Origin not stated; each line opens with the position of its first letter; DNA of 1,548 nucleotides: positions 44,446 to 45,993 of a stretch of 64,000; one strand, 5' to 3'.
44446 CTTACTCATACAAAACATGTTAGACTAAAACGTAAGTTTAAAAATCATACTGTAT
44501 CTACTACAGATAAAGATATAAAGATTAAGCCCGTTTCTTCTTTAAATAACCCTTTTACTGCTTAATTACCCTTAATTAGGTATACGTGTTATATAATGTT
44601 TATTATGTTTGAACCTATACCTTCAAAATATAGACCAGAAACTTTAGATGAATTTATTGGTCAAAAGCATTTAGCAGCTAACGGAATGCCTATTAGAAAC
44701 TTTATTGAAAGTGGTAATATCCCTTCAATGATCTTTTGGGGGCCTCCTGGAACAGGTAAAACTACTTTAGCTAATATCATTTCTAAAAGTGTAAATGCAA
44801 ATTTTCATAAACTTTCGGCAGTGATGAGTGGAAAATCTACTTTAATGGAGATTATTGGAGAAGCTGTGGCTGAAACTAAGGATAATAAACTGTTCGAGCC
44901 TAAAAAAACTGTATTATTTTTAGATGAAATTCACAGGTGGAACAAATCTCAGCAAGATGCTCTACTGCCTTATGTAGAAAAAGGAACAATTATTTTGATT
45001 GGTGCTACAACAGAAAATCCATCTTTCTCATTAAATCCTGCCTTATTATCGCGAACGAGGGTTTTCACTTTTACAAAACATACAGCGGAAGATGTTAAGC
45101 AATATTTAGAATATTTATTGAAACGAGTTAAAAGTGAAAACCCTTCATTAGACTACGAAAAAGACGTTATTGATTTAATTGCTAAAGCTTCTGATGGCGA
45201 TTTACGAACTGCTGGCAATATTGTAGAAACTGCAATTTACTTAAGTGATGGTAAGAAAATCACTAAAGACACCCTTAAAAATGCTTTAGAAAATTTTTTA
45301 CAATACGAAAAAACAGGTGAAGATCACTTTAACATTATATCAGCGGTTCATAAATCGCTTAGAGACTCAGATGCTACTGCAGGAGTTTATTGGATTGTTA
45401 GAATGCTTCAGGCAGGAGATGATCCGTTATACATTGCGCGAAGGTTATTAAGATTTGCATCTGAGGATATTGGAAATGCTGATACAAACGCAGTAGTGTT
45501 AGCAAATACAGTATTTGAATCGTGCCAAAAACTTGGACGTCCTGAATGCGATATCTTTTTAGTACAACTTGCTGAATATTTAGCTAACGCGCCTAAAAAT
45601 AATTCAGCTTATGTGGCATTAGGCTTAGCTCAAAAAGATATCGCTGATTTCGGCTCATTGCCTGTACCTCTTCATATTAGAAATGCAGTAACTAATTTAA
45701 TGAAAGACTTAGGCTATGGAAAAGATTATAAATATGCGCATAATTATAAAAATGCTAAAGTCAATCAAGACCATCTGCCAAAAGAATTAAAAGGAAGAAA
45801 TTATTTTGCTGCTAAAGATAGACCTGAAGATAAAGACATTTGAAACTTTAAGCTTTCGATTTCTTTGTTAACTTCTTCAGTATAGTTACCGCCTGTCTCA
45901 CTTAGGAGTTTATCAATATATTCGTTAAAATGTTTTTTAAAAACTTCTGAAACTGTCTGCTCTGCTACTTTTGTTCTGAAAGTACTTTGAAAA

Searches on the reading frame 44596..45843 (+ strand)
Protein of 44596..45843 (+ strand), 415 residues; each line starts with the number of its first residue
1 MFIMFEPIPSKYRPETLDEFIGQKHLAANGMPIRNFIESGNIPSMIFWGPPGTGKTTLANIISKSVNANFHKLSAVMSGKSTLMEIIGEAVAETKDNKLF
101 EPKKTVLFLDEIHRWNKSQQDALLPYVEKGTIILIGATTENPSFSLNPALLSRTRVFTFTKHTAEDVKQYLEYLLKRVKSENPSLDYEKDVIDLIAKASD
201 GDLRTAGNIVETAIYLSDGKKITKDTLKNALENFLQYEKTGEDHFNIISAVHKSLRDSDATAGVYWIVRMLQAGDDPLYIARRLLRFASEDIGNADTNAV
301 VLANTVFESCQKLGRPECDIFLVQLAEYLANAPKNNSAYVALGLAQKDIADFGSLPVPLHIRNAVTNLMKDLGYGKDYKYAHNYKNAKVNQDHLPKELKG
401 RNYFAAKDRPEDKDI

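Call 23: search_protein_families(library=pfam, proteins=[window:44596-45843:+], max_evalue=0.00001)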
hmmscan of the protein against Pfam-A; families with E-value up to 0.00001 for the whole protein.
window:44596-45843:+ (415 aa): 6 families
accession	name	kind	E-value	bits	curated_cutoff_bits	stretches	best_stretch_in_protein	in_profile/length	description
PF12002.13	MgsA_C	-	9.6e-55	185.4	27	1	258-413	2-157/167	MgsA AAA+ ATPase C terminal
PF16193.11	AAA_assoc_2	-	4.4e-17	62.6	34.3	1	184-256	4-81/81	AAA C-terminal domain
PF00004.35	AAA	-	5.1e-17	63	21.2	1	45-156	1-125/131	ATPase family associated with various cellular activities (AAA)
PF05496.18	RuvB_N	-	2.1e-14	54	27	1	13-143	2-125/159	Holliday junction DNA helicase RuvB P-loop domain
PF07728.20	AAA_5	-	1.5e-08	35.2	22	1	45-157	2-118/139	AAA domain (dynein-related subfamily)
PF00158.32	Sigma54_activat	-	4.6e-06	26.9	20.2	0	45-141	25-131/168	Sigma-54 interaction domain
